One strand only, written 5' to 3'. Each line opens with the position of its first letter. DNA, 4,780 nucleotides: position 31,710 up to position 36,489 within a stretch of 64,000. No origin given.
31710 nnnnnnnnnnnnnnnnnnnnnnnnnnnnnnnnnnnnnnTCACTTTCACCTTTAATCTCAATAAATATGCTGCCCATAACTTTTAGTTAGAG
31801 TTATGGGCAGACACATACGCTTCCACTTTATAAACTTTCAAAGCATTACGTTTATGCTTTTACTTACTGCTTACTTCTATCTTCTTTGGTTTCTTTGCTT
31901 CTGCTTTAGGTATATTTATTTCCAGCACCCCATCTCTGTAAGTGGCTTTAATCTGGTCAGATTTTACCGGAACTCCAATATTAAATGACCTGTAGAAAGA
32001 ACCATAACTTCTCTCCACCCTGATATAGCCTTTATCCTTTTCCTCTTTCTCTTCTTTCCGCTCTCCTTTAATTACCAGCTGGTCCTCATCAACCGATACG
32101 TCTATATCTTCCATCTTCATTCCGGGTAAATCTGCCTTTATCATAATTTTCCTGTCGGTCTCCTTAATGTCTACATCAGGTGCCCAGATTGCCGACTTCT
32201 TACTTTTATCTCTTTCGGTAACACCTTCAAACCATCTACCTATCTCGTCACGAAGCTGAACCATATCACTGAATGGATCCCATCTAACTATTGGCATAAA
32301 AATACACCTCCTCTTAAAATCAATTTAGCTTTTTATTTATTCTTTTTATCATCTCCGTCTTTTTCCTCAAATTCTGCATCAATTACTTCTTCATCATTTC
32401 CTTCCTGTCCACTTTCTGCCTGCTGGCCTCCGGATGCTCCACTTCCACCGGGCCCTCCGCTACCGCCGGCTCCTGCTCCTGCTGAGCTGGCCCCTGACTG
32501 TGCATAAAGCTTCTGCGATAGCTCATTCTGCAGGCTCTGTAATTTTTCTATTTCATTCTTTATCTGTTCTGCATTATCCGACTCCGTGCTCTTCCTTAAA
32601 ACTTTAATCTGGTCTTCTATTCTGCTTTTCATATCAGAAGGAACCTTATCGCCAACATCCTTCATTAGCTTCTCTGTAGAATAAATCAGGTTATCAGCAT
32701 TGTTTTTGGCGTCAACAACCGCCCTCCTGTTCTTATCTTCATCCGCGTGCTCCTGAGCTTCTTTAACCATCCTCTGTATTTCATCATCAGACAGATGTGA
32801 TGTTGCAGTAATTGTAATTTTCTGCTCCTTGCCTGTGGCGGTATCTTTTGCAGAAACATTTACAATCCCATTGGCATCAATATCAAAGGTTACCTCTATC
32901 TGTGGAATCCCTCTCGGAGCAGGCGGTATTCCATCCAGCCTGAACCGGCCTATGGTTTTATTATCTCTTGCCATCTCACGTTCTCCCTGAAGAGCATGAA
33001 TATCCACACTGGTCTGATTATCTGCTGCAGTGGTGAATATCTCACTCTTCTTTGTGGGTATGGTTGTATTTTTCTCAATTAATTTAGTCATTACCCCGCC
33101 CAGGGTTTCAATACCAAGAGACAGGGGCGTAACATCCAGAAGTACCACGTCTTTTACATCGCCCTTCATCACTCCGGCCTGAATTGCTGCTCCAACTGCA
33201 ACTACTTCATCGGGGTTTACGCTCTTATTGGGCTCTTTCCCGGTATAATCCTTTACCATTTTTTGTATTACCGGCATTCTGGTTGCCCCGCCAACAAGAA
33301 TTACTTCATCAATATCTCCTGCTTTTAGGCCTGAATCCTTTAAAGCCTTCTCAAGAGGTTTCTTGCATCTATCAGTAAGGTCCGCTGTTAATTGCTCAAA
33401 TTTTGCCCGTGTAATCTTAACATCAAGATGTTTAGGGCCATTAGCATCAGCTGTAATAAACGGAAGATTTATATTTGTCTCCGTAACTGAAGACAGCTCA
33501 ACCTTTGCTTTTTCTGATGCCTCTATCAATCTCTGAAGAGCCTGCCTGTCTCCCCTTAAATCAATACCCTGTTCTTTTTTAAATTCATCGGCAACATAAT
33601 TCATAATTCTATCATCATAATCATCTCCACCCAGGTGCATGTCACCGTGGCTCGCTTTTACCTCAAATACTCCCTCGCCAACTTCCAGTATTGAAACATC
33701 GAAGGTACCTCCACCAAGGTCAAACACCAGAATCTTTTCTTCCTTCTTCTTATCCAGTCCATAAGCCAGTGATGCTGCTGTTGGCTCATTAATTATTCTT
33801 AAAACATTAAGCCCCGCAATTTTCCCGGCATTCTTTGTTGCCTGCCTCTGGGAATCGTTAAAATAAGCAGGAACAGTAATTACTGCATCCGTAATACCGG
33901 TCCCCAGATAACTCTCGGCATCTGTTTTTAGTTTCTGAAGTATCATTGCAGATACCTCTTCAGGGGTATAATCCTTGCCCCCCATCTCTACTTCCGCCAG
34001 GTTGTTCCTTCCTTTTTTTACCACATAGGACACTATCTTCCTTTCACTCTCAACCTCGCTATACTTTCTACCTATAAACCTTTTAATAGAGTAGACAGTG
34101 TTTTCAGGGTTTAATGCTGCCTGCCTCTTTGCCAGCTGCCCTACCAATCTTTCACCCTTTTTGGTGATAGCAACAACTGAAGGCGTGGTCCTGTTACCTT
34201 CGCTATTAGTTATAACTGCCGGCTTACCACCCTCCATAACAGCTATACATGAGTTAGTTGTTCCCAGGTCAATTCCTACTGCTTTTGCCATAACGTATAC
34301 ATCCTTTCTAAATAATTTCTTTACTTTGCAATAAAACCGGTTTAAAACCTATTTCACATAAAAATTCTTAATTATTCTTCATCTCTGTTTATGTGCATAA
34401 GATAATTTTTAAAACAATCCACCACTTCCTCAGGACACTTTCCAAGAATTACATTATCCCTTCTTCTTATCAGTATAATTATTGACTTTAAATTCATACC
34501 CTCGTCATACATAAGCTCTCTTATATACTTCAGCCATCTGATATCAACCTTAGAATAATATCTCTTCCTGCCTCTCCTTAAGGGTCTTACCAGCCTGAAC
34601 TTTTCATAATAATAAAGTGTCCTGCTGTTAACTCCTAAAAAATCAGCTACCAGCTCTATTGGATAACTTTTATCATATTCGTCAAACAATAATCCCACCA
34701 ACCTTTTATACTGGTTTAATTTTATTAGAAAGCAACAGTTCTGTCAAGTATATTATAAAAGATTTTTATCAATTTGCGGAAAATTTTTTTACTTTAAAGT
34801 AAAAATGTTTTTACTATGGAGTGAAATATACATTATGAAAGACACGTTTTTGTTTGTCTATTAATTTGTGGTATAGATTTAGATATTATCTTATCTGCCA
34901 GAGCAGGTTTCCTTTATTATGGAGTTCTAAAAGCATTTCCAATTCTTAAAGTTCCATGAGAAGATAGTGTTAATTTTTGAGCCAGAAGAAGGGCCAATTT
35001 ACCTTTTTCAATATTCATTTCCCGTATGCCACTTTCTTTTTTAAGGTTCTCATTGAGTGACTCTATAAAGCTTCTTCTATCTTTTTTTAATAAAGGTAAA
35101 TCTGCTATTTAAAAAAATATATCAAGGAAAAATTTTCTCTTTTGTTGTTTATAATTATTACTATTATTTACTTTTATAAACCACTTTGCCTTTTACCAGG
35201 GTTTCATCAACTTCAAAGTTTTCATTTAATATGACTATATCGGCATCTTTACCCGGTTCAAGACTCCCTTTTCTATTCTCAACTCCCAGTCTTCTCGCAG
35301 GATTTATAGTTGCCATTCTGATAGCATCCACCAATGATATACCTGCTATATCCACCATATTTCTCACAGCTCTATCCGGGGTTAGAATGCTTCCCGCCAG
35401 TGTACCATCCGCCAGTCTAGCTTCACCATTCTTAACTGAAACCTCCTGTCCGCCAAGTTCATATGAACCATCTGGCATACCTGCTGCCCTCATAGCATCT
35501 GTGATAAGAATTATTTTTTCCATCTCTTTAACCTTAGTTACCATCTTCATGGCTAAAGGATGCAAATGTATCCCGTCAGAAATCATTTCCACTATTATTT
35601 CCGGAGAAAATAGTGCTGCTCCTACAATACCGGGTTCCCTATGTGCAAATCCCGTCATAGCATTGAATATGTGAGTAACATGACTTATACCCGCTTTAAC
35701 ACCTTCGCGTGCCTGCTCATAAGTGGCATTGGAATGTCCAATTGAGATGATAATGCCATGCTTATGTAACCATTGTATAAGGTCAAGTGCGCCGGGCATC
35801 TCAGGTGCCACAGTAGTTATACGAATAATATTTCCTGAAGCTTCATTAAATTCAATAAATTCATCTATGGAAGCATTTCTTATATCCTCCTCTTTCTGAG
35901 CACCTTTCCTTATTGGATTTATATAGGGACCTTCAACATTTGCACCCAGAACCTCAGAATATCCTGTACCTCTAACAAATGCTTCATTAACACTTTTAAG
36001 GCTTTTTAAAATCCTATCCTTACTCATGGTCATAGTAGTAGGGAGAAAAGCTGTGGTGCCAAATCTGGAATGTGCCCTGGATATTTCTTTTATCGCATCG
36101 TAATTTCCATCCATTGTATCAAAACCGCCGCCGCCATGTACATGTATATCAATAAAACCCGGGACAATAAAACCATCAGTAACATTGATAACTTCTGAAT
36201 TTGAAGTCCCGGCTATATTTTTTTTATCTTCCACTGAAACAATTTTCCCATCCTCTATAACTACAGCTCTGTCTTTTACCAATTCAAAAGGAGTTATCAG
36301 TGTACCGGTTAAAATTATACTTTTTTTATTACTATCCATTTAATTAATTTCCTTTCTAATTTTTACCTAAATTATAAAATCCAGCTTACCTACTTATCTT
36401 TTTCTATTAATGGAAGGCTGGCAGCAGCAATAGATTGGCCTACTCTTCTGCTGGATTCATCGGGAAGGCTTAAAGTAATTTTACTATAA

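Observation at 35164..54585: ~20-kb amino-sugar/lactyl-ether catabolic island with two EtfAB pairs and three FAD-linked GlcD-like dehydrogenases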

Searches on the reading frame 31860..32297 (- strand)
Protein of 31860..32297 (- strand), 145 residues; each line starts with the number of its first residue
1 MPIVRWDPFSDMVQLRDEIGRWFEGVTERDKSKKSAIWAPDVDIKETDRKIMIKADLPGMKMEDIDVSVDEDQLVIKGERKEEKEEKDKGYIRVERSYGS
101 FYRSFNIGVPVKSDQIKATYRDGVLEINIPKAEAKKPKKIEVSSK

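Call 20: search_protein_families(library=pfam, proteins=[window:31860-32297:-], max_evalue=0.00001)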
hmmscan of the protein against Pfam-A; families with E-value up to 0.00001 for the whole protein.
window:31860-32297:- (145 aa): 1 family
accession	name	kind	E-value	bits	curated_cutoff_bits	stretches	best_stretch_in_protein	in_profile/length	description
PF00011.27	HSP20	-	2.7e-26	92.1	20.8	1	43-142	1-101/102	Hsp20/alpha crystallin family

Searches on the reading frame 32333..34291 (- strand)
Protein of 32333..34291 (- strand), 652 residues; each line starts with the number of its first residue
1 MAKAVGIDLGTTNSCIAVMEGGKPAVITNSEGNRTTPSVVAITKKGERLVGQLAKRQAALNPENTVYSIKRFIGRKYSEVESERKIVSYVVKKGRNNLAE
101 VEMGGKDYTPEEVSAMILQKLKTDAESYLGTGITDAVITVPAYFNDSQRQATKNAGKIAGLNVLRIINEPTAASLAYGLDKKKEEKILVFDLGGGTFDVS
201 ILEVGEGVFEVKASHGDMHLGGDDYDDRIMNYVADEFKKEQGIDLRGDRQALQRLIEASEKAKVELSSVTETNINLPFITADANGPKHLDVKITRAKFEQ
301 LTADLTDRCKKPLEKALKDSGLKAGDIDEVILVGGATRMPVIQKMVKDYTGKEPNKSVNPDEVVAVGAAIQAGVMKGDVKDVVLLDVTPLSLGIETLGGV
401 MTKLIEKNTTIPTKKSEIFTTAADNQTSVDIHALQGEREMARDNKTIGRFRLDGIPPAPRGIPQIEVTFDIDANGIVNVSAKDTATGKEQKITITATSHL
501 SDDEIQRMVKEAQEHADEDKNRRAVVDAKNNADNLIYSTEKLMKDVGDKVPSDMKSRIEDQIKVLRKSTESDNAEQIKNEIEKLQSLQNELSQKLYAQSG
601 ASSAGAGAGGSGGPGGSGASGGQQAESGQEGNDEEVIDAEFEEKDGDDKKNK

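Call 4: search_protein_families(library=pfam, proteins=[window:32333-34291:-])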
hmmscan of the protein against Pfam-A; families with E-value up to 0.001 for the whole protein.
window:32333-34291:- (652 aa): 4 families
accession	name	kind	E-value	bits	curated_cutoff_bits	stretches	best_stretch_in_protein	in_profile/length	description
PF00012.26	HSP70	-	1.2e-265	882.9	20.6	1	4-596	1-598/599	Hsp70 protein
PF06723.19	MreB_Mbl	-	6.9e-20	71.6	27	1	119-371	79-318/327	MreB/Mbl protein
PF21523.3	ParM_N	-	0.00016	22.2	27.4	0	183-269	3-93/159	Plasmid segregation protein ParM, C-terminal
PF02782.22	FGGY_C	-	0.0003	21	27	1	319-374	145-196/198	FGGY family of carbohydrate kinases, C-terminal domain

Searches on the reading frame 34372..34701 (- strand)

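Call 4: search_protein_families(library=pfam, proteins=[window:34372-34701:-])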
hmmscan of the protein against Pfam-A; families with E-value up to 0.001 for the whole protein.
window:34372-34701:- (109 aa): 2 families
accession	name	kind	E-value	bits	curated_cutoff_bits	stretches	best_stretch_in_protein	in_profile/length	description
PF13411.12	MerR_1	-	8.9e-15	55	21.6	1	13-79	1-67/69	MerR HTH family regulatory protein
PF00376.29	MerR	-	3.7e-05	23.9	28.2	1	18-49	5-38/38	MerR family regulatory protein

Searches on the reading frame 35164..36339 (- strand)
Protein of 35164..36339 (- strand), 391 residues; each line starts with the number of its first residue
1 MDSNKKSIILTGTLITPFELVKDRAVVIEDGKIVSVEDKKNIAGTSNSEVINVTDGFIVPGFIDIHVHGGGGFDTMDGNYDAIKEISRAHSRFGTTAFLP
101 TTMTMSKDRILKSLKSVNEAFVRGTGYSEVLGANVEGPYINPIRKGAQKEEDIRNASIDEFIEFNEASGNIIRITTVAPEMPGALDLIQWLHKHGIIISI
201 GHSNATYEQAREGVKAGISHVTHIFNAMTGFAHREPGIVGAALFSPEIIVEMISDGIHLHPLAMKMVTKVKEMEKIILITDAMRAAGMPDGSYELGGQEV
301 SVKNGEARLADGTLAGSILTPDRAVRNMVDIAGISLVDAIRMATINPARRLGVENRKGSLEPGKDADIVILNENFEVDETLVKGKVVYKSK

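Call 4: search_protein_families(library=pfam, proteins=[window:35164-36339:-])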
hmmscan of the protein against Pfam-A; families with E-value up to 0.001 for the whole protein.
window:35164-36339:- (391 aa): 2 families
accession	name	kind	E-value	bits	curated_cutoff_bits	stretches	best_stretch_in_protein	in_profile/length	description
PF01979.26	Amidohydro_1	-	1.8e-34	119.9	25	1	57-387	1-345/345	Amidohydrolase family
PF07969.17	Amidohydro_3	-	3e-16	60.4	29.7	1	334-388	407-472/472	Amidohydrolase family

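Call 6: search_protein_families(library=ncbifam, proteins=[window:35164-36339:-], max_evalue=0.00001)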
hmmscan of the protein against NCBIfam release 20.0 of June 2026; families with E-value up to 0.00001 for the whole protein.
window:35164-36339:- (391 aa): 54 families (the best 25 are shown)
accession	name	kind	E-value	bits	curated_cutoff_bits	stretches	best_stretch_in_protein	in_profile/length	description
TIGR00221.1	nagA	equivalog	1.4e-116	389.6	225.65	1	8-385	6-380/380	N-acetylglucosamine-6-phosphate deacetylase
NF008371.0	PRK11170.1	equivalog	1.1e-86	291.1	483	1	11-388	6-380/382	N-acetylglucosamine-6-phosphate deacetylase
NF011990.0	PRK15446.2-6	subfamily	3.2e-20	72.2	233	2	333-390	325-385/390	alpha-D-ribose 1-methylphosphonate 5-triphosphate diphosphatase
NF006689.0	PRK09237.1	equivalog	3.9e-17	61.9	371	2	8-69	6-66/383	amidohydrolase/deacetylase family metallohydrolase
TIGR01975.1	isoAsp_dipep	equivalog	2e-16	60.2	331.25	1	322-389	312-378/389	beta-aspartyl-peptidase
TIGR01178.1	ade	equivalog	5.7e-16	58.1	472.5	1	324-387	267-330/552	adenine deaminase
NF051886.1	XaaProDiPepCaul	equivalog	4.5e-15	55.6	500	1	20-70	15-65/398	Xaa-Pro dipeptidase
TIGR02318.1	phosphono_phnM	equivalog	3.9e-14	52.4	390.55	1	331-388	317-376/376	phosphonate metabolism protein PhnM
NF006056.0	PRK08204.1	subfamily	3.9e-14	52.3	391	1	331-373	339-381/449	hypothetical protein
NF011987.0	PRK15446.2-3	subfamily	5.6e-14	51.7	253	1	327-390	320-386/395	alpha-D-ribose 1-methylphosphonate 5-triphosphate diphosphatase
TIGR02967.1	guan_deamin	equivalog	6.7e-14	51.7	375.4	1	19-68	2-53/401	guanine deaminase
TIGR03178.1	allantoinase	equivalog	7.1e-14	51.4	357.85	1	8-68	3-59/441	allantoinase AllB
TIGR01224.1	hutI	equivalog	1.4e-13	50.5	298.15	1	22-68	2-48/377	imidazolonepropionase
NF058538.1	ergo_util_ErtD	equivalog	1.6e-13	50.3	600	1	332-375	348-391/446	hydantoin-5-propionate amidohydrolase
NF011989.0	PRK15446.2-5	equivalog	1.7e-13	50.1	565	1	324-389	312-379/385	alpha-D-ribose 1-methylphosphonate 5-triphosphate diphosphatase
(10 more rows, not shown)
